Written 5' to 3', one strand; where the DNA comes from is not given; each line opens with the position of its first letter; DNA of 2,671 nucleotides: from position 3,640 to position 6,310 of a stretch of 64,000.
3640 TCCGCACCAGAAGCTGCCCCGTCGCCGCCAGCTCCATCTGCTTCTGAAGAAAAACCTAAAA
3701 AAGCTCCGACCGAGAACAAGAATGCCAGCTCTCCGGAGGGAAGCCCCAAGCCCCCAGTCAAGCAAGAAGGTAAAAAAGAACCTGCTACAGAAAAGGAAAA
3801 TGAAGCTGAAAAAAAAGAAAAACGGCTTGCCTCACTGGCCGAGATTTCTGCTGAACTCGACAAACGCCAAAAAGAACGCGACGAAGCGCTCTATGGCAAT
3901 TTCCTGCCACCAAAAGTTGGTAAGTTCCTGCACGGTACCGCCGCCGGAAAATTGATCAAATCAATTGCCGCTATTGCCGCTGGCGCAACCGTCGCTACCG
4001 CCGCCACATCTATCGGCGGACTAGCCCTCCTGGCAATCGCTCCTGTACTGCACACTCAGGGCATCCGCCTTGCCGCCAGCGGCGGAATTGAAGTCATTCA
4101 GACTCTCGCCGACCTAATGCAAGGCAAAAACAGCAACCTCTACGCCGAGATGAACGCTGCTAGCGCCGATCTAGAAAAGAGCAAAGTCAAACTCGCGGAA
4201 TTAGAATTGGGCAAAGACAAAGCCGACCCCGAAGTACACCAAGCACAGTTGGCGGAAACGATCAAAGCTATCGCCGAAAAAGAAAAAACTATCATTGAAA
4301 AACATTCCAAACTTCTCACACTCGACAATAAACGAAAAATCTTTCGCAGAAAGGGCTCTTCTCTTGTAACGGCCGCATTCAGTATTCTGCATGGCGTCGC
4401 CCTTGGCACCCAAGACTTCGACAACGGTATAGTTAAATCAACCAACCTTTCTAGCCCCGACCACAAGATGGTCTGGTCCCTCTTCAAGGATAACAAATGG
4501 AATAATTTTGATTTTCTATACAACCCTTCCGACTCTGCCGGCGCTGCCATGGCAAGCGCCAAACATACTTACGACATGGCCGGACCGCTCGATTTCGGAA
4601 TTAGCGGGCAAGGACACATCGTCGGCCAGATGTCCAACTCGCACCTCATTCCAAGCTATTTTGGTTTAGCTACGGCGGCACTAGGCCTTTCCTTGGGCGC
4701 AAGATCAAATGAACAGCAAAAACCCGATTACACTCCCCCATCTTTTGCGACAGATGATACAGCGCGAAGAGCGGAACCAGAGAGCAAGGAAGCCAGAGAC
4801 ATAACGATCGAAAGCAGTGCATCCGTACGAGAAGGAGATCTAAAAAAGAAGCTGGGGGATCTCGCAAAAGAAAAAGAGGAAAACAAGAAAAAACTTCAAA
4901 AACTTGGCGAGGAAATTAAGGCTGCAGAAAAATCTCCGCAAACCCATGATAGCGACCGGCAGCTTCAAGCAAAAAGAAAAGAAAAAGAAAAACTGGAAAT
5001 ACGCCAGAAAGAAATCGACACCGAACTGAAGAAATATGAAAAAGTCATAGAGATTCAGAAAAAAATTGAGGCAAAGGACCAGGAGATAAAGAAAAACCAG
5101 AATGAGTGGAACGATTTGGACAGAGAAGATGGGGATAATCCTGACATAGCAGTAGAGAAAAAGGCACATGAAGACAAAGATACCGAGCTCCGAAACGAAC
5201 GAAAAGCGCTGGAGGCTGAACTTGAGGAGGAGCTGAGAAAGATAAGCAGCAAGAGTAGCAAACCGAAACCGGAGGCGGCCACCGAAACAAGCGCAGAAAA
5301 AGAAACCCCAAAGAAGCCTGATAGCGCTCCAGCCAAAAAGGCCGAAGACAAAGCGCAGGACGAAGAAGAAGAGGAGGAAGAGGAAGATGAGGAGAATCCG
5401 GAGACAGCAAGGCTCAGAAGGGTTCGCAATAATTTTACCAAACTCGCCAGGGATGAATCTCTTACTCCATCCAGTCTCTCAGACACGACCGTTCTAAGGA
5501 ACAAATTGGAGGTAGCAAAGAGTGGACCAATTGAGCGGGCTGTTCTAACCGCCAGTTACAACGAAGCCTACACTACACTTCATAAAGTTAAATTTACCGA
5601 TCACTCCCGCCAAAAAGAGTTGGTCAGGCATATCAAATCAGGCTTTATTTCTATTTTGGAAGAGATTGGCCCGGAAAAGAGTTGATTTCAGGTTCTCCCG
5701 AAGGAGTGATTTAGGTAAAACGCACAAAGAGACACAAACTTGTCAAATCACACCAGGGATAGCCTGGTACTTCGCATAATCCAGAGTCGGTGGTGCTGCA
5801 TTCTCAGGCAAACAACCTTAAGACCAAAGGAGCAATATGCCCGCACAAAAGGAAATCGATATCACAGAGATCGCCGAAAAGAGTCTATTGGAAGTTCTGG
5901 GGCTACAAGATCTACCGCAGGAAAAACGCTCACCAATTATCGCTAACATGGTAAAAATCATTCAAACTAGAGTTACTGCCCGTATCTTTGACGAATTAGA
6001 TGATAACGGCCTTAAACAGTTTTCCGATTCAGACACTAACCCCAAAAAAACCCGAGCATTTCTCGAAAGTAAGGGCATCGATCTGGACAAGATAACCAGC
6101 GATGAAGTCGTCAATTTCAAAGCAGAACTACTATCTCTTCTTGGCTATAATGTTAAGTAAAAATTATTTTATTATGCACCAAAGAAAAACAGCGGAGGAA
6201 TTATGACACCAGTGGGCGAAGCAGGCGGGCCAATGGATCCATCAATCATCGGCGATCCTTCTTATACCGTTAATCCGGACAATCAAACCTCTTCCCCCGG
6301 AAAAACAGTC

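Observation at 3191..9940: Tandem duplicated two-gene module: small acidic protein plus giant coiled-coil protein with hydrophobic hairpin segments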

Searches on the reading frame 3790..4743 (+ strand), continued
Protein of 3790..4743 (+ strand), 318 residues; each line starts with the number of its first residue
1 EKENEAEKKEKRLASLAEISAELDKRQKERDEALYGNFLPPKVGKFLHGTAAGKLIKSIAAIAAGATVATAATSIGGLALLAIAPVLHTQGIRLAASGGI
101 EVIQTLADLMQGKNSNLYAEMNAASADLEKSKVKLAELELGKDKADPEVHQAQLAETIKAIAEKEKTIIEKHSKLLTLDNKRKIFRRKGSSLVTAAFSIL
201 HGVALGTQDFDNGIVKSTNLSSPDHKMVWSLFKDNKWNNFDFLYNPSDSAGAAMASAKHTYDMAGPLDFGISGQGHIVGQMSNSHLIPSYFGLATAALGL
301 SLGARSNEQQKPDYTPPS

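Call 85: search_protein_families(library=pfam, proteins=[L018:4007-6472:+, L018:6596-7249:+, L018:2271-3575:+, L018:1584-2252:+, L018:10741-12243:+, L008:4978-5553:+, L019:12089-13279:+, L020:11508-12599:+, L019:7125-8414:+], max_evalue=0.01)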
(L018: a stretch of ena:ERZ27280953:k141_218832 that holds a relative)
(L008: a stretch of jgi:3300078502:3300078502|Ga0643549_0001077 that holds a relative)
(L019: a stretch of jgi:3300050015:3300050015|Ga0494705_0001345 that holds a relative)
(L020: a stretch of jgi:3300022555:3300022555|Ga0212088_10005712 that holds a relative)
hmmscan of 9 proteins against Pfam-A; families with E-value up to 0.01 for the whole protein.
L018:4007-6472:+ (821 aa): 0 families

L018:6596-7249:+ (217 aa): 0 families

L018:2271-3575:+ (434 aa): 1 family
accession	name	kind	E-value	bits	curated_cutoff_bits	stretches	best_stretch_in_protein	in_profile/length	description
PF14146.11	DUF4305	-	0.0079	16.7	27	1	186-207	13-34/37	Domain of unknown function (DUF4305)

L018:1584-2252:+ (222 aa): 0 families

L018:10741-12243:+ (501 aa): 0 families

L008:4978-5553:+ (191 aa): 0 families

L019:12089-13279:+ (396 aa): 0 families

L020:11508-12599:+ (363 aa): 0 families

L019:7125-8414:+ (429 aa): 0 families

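Call 88: search_protein_families(library=pfam, proteins=[P0013, P0019, P0054, P0056, P0058, P0059, P0060, P0067, P0062, P0068], max_evalue=0.01)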
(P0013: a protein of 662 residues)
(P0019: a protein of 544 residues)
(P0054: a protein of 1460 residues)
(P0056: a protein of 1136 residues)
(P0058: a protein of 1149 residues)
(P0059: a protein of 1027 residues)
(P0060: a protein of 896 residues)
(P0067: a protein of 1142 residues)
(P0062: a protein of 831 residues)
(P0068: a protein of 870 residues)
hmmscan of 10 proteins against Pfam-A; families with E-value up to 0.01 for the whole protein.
P0013 (662 aa): 1 family
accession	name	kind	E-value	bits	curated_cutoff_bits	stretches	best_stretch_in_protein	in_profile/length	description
PF00226.36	DnaJ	-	8.6e-05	23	27.8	1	498-543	6-51/63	DnaJ domain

P0019 (544 aa): 0 families

P0054 (1460 aa): 1 family
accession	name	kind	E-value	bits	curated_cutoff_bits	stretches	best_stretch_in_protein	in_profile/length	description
PF00149.33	Metallophos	-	6.1e-23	82.7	21.5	1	1088-1276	5-188/191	Calcineurin-like phosphoesterase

P0056 (1136 aa): 0 families

P0058 (1149 aa): 2 families
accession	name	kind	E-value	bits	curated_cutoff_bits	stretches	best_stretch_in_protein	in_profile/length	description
PF00149.33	Metallophos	-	0.00035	21.5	21.5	1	880-1094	4-189/191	Calcineurin-like phosphoesterase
PF15639.11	Tox-MPTase3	-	0.0024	18.5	25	1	524-637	6-112/131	Metallopeptidase toxin 3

P0059 (1027 aa): 0 families

P0060 (896 aa): 1 family
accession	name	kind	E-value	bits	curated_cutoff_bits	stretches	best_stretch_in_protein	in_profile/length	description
PF03287.19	Pox_C7_F8A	-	0.0087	16.5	25.4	0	521-564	86-129/148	Poxvirus C7/F8A protein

P0067 (1142 aa): 1 family
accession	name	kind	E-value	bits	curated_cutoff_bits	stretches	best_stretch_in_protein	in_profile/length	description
PF01075.23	Glyco_transf_9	-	0.0014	18.4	22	1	736-843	105-208/247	Glycosyltransferase family 9 (heptosyltransferase)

P0062 (831 aa): 0 families

P0068 (870 aa): 0 families
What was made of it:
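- Some members carry C-terminal domains that fit a cytoplasmic tail: Metallophos at E=6e-23 and a J-domain-like segment at 23 bits (call 88).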

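Call 93: list_cluster_members(proteins=[P0009, P0002, P0012, P0011])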
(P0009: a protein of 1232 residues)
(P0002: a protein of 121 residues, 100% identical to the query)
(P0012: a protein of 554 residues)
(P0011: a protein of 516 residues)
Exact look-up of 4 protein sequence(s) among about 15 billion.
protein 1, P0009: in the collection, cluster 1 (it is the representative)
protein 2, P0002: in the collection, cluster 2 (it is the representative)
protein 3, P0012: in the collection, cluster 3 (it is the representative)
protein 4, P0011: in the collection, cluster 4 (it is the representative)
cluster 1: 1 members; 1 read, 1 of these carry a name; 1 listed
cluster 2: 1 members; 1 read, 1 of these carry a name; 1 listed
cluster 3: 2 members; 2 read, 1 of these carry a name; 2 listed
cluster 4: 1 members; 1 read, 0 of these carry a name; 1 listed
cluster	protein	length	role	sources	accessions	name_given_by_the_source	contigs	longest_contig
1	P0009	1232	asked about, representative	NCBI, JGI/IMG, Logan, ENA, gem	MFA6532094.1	MAG: hypothetical protein WCT32_04485 [Patescibacteria group bacterium]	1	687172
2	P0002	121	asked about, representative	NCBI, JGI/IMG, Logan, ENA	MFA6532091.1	MAG: DUF5663 domain-containing protein [Patescibacteria group bacterium] | succinate dehydrogenase flavin-adding protein (antitoxin of CptAB toxin-antitoxin module)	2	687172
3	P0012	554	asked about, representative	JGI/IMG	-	hypothetical protein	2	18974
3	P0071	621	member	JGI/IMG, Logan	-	-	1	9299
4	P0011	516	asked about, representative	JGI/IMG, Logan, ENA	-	-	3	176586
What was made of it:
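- JGI labels S1 as 'succinate dehydrogenase flavin-adding protein (antitoxin of CptAB)' (call 93).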

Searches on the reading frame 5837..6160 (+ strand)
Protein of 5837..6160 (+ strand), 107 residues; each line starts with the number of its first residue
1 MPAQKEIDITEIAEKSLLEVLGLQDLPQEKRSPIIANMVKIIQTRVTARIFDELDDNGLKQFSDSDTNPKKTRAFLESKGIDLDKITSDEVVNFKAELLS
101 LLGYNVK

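Call 3: search_protein_families(library=pfam, proteins=[window:5837-6160:+], max_evalue=1)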
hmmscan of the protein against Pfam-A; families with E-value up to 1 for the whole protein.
window:5837-6160:+ (107 aa): 3 families
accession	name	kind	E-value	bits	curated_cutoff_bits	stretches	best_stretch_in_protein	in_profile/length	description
PF18908.5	DUF5663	-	0.02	15.9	23.7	1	17-97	1-83/84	Protein of unknown function (DUF5663)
PF13315.11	DUF4085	-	0.1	12.7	24.1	1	49-102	5-57/205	Protein of unknown function (DUF4085)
PF22964.2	ZER1-like_2nd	-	0.11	11.5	27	1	32-83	121-173/356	Protein zer-1 homolog-like, C-terminal domain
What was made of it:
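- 5837..6160 (+): S2: 107-aa acidic (pI 4.85) divergent DUF5663-like paralog of S1. The Pfam DUF5663 hit is only 15.9 bits (call 3).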

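Call 6: search_protein_families(library=ncbifam, proteins=[window:5837-6160:+], max_evalue=1)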
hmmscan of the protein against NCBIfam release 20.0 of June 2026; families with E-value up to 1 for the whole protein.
window:5837-6160:+ (107 aa): 0 families

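Call 7: search_protein_families(library=phrogs, proteins=[window:5837-6160:+], max_evalue=0.1)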
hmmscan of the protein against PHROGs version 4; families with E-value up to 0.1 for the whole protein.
window:5837-6160:+ (107 aa): 0 families

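Call 71: search_protein_families(library=padloc, proteins=[window:5837-6160:+], max_evalue=0.1)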
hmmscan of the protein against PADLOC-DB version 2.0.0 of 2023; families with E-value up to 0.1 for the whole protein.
window:5837-6160:+ (107 aa): 0 families
